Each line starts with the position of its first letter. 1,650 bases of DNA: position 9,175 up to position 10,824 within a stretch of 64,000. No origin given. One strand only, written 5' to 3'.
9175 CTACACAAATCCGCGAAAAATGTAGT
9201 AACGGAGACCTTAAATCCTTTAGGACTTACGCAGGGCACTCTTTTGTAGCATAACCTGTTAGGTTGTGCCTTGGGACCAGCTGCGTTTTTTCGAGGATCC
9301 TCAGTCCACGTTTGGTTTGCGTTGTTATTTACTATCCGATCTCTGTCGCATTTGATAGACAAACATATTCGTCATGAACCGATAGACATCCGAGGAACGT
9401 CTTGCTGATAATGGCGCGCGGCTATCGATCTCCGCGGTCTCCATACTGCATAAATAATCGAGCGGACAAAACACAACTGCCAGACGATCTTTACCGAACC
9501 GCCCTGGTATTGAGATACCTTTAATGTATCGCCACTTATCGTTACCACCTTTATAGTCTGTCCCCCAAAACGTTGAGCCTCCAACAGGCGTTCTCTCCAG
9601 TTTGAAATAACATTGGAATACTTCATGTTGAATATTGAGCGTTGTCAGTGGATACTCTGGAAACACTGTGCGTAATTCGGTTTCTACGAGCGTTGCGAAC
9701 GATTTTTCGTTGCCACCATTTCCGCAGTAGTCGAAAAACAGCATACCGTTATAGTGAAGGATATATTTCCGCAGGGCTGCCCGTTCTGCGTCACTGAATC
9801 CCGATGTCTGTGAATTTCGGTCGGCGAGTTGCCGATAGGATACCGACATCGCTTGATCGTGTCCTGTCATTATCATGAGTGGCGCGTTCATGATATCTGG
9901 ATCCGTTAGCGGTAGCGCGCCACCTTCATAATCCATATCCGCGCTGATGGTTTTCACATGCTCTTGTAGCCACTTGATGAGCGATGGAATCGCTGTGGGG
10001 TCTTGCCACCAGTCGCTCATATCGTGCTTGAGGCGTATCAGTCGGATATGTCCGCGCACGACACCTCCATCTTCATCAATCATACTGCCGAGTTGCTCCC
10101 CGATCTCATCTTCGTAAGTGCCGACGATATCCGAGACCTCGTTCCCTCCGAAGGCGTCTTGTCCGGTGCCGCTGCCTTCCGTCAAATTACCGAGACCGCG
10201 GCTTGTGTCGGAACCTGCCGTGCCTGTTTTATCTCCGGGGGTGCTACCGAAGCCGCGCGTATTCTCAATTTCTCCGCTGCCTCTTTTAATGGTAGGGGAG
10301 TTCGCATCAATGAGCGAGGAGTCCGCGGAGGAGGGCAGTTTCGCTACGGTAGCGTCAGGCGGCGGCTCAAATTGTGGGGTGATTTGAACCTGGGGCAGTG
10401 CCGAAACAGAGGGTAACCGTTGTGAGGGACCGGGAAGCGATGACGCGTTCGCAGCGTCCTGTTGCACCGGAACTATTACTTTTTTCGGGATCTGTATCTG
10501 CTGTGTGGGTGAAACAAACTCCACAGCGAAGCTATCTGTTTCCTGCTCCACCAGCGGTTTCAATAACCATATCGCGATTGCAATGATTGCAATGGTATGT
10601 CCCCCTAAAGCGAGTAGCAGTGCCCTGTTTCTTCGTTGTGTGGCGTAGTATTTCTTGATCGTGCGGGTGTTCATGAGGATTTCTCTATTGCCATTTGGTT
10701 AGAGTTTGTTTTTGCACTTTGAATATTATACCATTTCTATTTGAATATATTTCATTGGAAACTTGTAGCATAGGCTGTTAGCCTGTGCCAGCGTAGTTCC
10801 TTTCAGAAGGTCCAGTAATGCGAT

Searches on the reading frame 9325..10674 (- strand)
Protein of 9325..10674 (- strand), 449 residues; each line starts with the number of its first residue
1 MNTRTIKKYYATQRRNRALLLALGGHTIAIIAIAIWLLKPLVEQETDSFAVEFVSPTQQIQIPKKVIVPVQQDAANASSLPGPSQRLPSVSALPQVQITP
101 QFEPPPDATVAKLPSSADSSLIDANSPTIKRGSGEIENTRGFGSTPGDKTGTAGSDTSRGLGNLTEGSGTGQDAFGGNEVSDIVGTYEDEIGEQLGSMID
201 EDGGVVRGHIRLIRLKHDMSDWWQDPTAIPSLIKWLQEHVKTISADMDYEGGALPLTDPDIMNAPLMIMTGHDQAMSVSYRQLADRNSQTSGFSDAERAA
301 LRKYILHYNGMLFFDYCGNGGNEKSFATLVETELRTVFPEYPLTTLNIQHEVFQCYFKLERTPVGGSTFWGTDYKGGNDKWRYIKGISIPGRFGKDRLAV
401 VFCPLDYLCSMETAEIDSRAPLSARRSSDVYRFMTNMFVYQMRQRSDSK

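Call 11: search_protein_families(library=pfam, proteins=[window:9325-10674:-])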
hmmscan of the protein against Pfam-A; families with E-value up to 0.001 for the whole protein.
window:9325-10674:- (449 aa): 1 family
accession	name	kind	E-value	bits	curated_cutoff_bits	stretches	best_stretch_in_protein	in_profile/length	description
PF13709.12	DUF4159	-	6.8e-22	78.4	25.9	2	292-442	64-202/202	Domain of unknown function (DUF4159)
